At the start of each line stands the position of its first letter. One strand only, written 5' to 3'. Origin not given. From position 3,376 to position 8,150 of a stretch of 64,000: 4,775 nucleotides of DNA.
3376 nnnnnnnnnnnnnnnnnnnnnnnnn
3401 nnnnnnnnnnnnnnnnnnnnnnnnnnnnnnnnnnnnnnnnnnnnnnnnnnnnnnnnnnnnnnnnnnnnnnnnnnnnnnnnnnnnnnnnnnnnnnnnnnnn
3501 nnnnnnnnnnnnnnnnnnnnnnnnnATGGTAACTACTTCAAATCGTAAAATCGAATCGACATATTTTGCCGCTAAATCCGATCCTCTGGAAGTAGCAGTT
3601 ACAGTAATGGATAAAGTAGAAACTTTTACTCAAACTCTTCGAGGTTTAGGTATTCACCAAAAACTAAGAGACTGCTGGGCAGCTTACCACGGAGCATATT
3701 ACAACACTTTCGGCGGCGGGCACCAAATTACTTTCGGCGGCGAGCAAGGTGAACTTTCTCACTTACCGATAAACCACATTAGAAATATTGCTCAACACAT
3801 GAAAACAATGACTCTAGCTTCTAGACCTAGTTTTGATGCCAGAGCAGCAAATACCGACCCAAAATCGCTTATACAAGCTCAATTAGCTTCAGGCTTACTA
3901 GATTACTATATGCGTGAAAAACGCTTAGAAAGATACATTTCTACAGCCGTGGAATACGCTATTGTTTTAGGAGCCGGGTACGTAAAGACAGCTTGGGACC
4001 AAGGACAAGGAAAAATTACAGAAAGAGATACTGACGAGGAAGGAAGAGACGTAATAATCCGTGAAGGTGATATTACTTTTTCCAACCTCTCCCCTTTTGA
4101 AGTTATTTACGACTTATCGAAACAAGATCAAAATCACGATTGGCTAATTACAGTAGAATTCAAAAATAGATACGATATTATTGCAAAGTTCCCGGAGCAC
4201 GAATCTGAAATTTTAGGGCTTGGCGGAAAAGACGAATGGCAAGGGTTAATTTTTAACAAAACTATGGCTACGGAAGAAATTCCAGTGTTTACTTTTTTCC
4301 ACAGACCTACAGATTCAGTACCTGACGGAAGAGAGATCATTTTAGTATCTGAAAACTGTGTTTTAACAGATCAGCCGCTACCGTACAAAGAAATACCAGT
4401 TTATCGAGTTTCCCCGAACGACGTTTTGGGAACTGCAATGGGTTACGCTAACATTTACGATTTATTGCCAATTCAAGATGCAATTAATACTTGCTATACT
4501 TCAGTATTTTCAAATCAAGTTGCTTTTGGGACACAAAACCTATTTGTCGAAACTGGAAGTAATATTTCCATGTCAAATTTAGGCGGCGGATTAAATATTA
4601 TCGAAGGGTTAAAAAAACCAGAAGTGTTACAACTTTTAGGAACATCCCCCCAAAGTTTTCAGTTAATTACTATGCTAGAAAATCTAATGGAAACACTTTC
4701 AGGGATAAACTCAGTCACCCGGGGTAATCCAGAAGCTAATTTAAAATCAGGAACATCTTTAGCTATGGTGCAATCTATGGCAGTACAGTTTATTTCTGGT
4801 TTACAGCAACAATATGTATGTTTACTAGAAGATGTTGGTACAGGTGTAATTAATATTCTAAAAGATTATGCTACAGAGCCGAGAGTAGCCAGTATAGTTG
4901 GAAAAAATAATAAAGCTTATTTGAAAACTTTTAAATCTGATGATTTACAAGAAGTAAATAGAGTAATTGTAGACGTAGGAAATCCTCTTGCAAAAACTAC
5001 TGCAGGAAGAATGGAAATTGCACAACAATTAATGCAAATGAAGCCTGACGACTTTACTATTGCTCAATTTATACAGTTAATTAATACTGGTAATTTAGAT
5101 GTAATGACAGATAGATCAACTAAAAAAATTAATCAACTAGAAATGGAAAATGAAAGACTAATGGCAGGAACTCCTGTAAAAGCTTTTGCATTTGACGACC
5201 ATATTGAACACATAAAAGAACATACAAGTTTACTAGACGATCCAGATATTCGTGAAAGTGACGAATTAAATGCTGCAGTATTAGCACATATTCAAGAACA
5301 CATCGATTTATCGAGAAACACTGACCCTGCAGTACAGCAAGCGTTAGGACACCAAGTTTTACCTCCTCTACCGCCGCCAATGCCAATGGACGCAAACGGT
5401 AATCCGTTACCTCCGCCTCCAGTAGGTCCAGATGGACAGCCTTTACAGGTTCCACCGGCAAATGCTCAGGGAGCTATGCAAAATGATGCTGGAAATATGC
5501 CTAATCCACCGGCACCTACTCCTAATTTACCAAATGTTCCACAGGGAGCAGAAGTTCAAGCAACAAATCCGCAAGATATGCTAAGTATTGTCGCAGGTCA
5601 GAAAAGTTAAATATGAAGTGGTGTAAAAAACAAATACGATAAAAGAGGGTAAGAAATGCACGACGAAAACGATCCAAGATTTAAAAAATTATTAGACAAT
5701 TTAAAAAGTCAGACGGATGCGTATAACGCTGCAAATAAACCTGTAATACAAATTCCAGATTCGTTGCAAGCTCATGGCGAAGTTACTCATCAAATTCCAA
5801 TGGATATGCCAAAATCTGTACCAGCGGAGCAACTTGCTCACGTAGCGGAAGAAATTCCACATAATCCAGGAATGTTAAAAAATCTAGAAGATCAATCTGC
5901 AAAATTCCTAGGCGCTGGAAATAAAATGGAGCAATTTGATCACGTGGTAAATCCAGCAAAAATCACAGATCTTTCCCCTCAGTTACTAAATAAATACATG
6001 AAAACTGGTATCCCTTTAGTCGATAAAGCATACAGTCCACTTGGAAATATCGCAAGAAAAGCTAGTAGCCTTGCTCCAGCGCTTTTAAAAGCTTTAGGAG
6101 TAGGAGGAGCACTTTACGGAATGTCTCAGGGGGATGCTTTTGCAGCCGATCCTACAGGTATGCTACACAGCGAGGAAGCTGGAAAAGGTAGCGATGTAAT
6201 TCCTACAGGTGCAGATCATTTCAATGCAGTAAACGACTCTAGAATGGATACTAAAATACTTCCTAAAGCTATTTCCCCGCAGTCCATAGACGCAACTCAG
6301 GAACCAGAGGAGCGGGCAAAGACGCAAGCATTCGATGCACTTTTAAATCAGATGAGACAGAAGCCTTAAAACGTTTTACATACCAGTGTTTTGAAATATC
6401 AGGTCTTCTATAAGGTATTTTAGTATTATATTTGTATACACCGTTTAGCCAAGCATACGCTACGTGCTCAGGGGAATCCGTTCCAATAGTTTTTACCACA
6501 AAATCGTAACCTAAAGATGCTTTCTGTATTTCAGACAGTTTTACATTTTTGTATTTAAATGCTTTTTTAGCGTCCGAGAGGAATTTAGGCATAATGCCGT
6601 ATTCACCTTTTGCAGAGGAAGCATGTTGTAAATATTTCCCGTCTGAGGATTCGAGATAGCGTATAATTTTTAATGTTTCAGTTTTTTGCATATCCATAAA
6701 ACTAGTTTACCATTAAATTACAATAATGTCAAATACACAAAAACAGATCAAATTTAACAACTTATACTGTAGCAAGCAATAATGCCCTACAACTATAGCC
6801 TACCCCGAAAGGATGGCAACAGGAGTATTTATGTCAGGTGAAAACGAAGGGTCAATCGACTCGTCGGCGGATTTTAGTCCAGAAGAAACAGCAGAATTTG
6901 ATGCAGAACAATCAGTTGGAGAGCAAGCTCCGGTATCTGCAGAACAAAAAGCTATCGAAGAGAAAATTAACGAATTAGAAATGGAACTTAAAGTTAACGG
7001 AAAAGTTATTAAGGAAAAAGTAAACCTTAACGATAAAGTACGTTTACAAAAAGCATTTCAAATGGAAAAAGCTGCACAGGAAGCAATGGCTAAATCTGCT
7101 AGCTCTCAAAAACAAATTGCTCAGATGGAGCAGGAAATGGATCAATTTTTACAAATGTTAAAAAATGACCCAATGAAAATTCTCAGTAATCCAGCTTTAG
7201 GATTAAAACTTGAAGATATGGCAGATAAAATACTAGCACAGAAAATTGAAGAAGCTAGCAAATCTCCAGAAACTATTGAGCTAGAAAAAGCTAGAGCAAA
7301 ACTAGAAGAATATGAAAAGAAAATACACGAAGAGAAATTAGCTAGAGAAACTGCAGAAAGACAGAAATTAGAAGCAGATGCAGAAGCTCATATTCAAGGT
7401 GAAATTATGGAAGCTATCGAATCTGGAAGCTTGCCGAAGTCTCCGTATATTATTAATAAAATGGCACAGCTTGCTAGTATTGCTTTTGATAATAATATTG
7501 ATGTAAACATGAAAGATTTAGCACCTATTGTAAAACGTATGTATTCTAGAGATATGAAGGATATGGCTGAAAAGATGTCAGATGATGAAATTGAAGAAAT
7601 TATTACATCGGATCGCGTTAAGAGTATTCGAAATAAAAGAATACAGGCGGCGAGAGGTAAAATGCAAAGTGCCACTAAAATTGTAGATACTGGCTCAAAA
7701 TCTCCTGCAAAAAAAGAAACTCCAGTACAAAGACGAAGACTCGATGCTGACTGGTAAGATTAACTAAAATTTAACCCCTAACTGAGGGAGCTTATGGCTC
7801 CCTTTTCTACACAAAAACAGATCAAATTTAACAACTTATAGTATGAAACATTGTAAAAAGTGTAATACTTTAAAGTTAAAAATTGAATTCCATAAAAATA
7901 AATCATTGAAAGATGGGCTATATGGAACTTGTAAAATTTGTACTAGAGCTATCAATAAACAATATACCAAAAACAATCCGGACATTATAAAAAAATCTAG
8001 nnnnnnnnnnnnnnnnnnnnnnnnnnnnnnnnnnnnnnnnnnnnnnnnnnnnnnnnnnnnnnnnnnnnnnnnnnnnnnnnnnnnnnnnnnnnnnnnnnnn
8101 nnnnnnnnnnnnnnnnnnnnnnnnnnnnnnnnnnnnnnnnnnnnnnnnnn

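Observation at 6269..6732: Convergent, separately promoted lysozyme/SLT-like moron inside the head module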

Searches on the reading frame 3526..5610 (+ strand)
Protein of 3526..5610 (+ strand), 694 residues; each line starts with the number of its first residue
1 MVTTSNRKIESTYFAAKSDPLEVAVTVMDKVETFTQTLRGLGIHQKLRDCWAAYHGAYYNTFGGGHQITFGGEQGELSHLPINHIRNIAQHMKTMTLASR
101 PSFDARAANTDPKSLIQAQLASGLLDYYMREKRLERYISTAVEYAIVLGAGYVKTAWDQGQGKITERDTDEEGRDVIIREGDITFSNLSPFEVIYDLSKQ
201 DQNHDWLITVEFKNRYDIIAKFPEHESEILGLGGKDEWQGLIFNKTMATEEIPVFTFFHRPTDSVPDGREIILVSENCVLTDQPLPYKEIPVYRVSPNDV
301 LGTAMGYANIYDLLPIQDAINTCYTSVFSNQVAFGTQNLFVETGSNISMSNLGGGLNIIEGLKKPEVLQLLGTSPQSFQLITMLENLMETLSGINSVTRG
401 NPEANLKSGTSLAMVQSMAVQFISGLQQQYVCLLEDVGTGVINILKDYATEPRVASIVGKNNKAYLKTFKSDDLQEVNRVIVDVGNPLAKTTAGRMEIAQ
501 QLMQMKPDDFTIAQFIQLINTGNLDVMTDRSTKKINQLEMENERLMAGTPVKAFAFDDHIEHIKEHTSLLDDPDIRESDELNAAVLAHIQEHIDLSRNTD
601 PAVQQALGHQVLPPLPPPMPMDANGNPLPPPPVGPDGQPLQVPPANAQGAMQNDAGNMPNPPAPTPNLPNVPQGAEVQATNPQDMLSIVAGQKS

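Call 3: search_protein_families(library=pfam, proteins=[window:3526-5610:+], max_evalue=1)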
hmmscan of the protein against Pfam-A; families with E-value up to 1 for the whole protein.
window:3526-5610:+ (694 aa): 2 families
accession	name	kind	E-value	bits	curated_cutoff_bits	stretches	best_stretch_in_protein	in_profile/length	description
PF16510.12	P22_portal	-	6.8e-12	45.1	26.1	2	273-518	256-523/594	Phage P22-like portal protein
PF23899.1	SU10_portal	-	2.8e-05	23.2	30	1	373-508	399-531/593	Phage SU10 portal protein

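Call 4: search_protein_families(library=phrogs, proteins=[window:3526-5610:+], max_evalue=1)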
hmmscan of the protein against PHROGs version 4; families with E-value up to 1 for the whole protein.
window:3526-5610:+ (694 aa): 4 families
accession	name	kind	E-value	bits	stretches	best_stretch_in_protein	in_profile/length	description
phrog_156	-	head and packaging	1e-22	81.3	1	82-537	63-566/681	portal protein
phrog_332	-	connector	5.1e-06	26.1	1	86-562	70-513/560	head-tail adaptor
phrog_533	-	head and packaging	0.0024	17.4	1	72-164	60-141/495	portal protein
phrog_1216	-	head and packaging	0.075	12.5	1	376-506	437-564/714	portal protein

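Call 49: search_dna_similar(query=window:3526-5610:+, collection=phages, mode=protein, max_evalue=0.00001)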
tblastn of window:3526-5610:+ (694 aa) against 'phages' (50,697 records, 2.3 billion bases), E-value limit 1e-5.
Records with a match: 12; places in all: 12; records where one place covers at least 80% of the query: 1.
Best place of each record, by identity: <60% 12.
By first word of the organism name: Arthrobacter 8; Microbacterium 2; Proteobacteria 1; Caudoviricetes 1.
By host as written in the record: Arthrobacter sp. ATCC 21022 8; Microbacterium paraoxydans NRRL B-14843 2; Silvanigrella aquatica Nonnen-W8red 1; - 1.
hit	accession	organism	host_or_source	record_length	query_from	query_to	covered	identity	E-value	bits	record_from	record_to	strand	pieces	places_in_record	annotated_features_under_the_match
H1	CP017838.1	Proteobacteria phage MWH-Nonnen-W8red 1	Silvanigrella aquatica Nonnen-W8red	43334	7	592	84%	27.0%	7e-64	236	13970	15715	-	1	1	record has no annotation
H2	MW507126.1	Microbacterium phage Shocker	Microbacterium paraoxydans NRRL B-14843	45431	82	571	71%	21.3%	4e-7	60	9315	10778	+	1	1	20: portal protein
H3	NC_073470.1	Microbacterium phage Shocker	Microbacterium paraoxydans NRRL B-14843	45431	82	571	71%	21.3%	4e-7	60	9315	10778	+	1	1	20: portal protein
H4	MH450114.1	Arthrobacter phage Brad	Arthrobacter sp. ATCC 21022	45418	53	503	65%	20.7%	3e-10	70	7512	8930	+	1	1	13: portal protein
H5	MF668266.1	Arthrobacter phage Adat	Arthrobacter sp. ATCC 21022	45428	53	503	65%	20.7%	3e-10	70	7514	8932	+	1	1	portal protein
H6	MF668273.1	Arthrobacter phage GurgleFerb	Arthrobacter sp. ATCC 21022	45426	53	503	65%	20.7%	3e-10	70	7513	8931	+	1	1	portal protein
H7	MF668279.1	Arthrobacter phage Nellie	Arthrobacter sp. ATCC 21022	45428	53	503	65%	20.7%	3e-10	70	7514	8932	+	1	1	portal protein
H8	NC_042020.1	Arthrobacter phage Adat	Arthrobacter sp. ATCC 21022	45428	53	503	65%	20.7%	3e-10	70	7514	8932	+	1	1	portal protein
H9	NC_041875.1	Arthrobacter phage Jasmine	Arthrobacter sp. ATCC 21022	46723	53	503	65%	20.3%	3e-10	70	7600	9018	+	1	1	15: portal protein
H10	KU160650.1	Arthrobacter phage Jasmine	Arthrobacter sp. ATCC 21022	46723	53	503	65%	20.3%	3e-10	70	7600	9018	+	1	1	15: portal protein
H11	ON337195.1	Arthrobacter phage Casserole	Arthrobacter sp. ATCC 21022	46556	53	503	65%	20.1%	7e-10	69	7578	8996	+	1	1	13: portal protein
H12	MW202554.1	Caudoviricetes sp.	Manatee Spring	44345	254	566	45%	20.2%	3e-6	57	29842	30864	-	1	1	portal protein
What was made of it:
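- Tried and rejected: The portal's best hit is 27% identical, to a Silvanigrella phage (call 49), so no cultured relative gives context.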

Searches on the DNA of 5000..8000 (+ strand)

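Call 5: search_dna_similar(query=window:5000-8000:+, collection=phages, mode=near)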
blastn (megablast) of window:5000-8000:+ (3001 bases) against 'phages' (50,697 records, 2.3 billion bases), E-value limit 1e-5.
No match.

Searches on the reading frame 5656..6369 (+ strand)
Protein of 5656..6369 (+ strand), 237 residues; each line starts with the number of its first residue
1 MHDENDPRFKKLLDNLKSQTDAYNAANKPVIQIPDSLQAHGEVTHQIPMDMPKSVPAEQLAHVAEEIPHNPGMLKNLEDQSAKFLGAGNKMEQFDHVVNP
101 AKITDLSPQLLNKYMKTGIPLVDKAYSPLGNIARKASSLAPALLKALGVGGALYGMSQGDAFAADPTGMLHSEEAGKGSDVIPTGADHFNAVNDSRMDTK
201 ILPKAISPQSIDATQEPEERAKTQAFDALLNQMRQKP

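Call 3: search_protein_families(library=pfam, proteins=[window:5656-6369:+], max_evalue=1)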
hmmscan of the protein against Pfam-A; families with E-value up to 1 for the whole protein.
window:5656-6369:+ (237 aa): 1 family
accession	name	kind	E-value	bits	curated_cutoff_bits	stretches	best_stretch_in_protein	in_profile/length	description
PF23235.1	WH3_Lhr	-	0.15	12.9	27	1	93-137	43-83/95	Large helicase-related protein, winged-helix domain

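Call 4: search_protein_families(library=phrogs, proteins=[window:5656-6369:+], max_evalue=1)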
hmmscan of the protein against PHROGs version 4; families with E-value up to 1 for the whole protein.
window:5656-6369:+ (237 aa): 1 family
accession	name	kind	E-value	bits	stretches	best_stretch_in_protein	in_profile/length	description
phrog_12743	-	unknown function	0.2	12.8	0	152-173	39-60/78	-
